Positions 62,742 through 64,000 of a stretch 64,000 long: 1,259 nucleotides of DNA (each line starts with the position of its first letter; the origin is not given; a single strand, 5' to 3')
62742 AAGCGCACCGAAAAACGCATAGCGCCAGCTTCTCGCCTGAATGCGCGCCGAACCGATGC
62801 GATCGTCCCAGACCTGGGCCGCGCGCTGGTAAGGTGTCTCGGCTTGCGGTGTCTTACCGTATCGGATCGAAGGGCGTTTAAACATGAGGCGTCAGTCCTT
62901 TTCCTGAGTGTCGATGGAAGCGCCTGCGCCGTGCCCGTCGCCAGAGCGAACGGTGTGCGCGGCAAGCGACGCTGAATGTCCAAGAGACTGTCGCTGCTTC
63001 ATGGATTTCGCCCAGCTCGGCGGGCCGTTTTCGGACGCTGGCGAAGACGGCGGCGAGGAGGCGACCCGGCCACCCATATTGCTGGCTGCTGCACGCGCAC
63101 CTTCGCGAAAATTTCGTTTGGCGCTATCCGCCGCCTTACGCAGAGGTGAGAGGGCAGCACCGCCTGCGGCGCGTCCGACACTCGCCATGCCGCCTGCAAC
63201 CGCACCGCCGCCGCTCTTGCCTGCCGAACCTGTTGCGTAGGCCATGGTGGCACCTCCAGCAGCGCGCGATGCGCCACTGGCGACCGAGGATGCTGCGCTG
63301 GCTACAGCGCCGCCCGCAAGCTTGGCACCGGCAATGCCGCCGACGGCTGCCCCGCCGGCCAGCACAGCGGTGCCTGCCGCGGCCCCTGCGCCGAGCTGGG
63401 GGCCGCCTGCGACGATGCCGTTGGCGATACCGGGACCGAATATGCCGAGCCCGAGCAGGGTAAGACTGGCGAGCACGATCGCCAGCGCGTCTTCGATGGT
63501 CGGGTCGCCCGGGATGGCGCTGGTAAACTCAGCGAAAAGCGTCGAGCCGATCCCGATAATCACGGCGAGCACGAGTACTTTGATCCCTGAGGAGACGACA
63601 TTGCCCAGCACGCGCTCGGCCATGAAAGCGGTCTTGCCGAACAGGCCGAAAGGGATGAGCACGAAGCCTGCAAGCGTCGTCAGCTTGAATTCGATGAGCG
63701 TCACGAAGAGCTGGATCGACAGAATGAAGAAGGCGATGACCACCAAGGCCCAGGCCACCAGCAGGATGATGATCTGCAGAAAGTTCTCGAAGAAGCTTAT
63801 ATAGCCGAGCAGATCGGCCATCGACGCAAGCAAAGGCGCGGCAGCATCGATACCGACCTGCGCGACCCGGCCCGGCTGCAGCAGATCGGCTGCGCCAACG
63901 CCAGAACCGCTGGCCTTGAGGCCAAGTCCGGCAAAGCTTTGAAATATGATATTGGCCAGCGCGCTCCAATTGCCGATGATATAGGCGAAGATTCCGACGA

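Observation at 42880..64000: Candidate undescribed system: a lasso-peptide make/import/destroy module inside the quorum-sensing and frameshift control core of a conjugative element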

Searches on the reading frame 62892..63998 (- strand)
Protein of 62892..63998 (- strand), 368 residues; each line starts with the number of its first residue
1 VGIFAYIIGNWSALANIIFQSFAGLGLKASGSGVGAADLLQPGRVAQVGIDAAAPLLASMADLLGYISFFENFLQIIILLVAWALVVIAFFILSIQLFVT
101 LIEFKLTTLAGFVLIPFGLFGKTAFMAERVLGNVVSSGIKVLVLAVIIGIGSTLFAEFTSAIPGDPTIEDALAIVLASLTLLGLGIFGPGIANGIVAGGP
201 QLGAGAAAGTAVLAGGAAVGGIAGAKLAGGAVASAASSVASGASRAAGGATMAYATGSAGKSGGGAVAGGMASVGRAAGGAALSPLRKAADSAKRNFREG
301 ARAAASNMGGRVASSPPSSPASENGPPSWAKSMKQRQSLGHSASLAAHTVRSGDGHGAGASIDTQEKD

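Call 6: search_protein_families(library=pfam, proteins=[window:62892-63998:-], max_evalue=0.01)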
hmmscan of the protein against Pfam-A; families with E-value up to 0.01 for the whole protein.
window:62892-63998:- (368 aa): 1 family
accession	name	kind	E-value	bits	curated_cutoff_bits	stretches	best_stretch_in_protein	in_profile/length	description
PF04610.19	TrbL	-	1.1e-45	156.5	25.9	1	1-187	31-214/215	TrbL/VirB6 plasmid conjugal transfer protein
